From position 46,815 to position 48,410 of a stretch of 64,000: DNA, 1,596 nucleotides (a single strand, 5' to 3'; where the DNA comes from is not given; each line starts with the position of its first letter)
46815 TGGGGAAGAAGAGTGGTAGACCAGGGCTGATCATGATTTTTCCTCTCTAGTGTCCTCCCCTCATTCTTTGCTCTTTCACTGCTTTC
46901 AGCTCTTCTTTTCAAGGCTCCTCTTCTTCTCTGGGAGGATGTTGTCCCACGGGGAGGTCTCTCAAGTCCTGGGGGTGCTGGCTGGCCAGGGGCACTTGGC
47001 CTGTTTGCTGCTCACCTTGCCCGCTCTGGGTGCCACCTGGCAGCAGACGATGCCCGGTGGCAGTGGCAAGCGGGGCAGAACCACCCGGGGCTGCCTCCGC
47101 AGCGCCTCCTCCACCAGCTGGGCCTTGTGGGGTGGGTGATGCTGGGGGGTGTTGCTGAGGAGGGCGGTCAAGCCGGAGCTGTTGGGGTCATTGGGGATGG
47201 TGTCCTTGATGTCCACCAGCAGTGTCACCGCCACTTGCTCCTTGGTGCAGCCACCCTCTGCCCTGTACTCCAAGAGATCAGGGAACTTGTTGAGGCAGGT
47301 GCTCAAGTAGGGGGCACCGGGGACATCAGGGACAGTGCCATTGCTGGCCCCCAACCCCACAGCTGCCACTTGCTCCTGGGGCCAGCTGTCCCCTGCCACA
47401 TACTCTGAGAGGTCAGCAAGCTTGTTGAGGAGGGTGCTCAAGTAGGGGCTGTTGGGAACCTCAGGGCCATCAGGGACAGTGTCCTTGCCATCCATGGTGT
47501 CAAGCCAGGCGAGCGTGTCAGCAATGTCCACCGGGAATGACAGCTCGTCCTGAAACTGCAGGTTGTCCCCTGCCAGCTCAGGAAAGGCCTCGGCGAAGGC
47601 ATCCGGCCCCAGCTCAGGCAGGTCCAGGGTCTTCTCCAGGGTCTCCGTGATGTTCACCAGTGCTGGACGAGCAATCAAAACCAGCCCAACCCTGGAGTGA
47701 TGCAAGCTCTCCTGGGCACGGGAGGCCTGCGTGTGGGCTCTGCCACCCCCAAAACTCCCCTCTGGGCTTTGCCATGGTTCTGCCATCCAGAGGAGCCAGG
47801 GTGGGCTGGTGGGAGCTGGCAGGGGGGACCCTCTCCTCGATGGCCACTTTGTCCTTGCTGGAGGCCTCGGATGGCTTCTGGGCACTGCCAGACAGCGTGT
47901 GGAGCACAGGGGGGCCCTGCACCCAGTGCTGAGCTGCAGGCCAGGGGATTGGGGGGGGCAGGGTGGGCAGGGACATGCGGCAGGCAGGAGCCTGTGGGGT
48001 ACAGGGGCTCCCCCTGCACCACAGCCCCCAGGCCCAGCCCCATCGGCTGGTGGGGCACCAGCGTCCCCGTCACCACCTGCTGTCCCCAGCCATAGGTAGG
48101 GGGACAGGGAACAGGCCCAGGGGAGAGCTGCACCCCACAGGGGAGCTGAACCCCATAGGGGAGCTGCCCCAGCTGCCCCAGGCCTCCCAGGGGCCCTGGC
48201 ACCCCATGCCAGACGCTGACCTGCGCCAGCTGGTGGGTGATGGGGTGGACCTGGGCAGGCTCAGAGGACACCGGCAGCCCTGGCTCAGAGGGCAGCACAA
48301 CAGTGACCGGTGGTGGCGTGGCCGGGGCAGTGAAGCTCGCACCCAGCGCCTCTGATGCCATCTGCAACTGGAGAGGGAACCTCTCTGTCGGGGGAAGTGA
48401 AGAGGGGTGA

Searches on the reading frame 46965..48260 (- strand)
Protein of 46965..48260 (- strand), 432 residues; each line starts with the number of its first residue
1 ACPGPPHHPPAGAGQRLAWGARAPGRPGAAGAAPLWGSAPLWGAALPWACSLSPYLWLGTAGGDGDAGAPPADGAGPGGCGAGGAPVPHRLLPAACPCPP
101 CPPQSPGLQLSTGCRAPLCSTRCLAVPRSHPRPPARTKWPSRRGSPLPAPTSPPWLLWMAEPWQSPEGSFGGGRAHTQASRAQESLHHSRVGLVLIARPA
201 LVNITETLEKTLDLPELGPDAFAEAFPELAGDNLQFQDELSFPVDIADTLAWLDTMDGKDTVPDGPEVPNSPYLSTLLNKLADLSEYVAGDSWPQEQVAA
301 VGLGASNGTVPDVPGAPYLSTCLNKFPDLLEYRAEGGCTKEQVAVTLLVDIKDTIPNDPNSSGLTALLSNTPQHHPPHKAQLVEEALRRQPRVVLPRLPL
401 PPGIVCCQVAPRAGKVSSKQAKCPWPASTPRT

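Call 17: search_protein_families(library=pfam, proteins=[window:46965-48260:-], max_evalue=0.1)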
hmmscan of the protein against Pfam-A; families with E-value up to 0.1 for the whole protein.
window:46965-48260:- (432 aa): 0 families

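Call 22: find_homologous_proteins(query=window:46965-48260:-)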
Query window:46965-48260:- (432 aa): 14 proteins with E <= 0.001 among 8000 candidates.
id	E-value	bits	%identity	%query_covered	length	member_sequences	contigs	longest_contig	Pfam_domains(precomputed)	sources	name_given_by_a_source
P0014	1.3e-87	313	42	50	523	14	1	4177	-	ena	-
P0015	2.7e-87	312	48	68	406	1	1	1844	-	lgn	-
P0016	1.5e-71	260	62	40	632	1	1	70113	-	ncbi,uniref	ncbi:proline-rich protein 36-like [Grus japonensis]|uniref:Proline-rich protein 36-like n=1 Tax=Grus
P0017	4.0e-67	245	50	37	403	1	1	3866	-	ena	-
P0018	5.7e-60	222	37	40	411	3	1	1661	-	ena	-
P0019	3.0e-48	183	46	38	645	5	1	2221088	-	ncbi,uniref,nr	ncbi:hypothetical protein QYF61_013844 [Mycteria americana]|uniref:Uncharacterized protein n=1 Tax=M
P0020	1.3e-46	178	42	58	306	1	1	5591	-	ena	-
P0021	1.4e-46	178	42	57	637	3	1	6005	-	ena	-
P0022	8.0e-46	175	41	44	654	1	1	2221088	-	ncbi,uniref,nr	ncbi:hypothetical protein QYF61_013856 [Mycteria americana]|uniref:Uncharacterized protein n=1 Tax=M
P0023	2.7e-44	170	43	51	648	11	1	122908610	-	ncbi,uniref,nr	ncbi:uncharacterized protein LOC129784364 [Falco peregrinus]|uniref:uncharacterized protein LOC12978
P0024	3.3e-35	140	41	57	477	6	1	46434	-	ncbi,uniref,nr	ncbi:uncharacterized protein LOC121082058 [Falco naumanni]|uniref:uncharacterized protein LOC1210820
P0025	3.3e-30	124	43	51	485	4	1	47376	-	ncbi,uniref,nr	ncbi:uncharacterized protein LOC121082053 [Falco naumanni]|uniref:uncharacterized protein LOC1210820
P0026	7.5e-24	103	74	15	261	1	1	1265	-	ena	-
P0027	9.5e-7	46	37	28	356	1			-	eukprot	eukprot:XP_027304102.1 vegetative cell wall protein gp1-like [Anas platyrhynchos]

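Call 30: find_encoding_contigs(protein=P0016, flank=10000, max_places=4)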
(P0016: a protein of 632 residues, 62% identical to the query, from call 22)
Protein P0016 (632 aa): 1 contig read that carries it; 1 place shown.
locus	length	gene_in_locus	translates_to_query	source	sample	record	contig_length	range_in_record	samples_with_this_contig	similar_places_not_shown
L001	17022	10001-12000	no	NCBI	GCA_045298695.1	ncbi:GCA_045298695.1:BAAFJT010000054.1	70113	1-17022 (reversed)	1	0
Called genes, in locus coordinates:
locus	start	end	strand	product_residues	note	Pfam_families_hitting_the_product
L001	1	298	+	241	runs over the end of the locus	PF25566:RIMB1_N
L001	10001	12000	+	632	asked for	-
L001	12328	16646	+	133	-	PF00443:UCH, PF13423:UCH_1 (weak)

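Call 31: find_encoding_contigs(protein=P0023, flank=10000, max_places=4)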
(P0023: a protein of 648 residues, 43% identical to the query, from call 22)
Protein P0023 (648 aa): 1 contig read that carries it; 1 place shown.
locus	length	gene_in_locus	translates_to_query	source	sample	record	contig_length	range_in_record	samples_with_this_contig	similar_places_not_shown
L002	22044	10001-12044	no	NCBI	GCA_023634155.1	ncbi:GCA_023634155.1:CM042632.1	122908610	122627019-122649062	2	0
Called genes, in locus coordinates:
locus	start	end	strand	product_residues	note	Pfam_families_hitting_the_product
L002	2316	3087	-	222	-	-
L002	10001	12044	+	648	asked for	-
